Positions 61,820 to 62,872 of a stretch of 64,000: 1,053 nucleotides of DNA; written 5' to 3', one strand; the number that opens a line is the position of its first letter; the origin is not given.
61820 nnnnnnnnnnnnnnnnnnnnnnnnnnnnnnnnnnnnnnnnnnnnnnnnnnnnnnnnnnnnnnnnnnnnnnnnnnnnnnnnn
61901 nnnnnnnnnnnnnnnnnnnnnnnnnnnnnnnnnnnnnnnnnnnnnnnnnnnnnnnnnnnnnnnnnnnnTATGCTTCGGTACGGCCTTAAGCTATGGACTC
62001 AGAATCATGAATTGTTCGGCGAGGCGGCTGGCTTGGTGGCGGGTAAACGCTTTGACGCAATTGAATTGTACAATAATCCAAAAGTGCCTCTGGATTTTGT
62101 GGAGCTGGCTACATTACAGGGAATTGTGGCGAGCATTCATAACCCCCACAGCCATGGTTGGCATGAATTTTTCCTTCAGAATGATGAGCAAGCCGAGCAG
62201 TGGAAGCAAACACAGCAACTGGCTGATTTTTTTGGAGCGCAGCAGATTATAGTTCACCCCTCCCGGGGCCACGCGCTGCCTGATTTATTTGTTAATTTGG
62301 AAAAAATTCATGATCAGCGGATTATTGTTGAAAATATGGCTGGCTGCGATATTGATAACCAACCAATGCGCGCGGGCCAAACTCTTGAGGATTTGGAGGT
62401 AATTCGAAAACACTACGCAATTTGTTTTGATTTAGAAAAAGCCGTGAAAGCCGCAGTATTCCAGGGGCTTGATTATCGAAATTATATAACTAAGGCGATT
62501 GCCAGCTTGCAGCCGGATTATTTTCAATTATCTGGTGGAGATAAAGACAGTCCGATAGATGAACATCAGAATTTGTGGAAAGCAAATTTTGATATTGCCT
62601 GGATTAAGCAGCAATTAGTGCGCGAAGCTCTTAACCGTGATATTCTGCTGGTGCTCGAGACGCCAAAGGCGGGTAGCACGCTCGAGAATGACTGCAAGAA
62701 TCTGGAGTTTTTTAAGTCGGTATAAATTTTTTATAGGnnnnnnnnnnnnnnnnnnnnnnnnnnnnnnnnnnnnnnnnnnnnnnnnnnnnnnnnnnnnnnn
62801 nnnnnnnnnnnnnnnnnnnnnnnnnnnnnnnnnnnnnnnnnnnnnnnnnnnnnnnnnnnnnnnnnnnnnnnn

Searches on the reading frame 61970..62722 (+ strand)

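Call 6: search_protein_families(library=pfam, proteins=[window:61970-62722:+], max_evalue=0.001)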
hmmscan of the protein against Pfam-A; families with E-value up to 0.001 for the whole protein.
window:61970-62722:+ (251 aa): 1 family
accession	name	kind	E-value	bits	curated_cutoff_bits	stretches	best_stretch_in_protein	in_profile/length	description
PF01261.30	AP_endonuc_2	-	7.6e-06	26.2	31.1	1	40-235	30-233/249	Xylose isomerase-like TIM barrel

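Call 9: search_protein_families(library=ncbifam, proteins=[window:61970-62722:+], max_evalue=0.001)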
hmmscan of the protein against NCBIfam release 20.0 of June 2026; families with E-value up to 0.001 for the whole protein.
window:61970-62722:+ (251 aa): 0 families
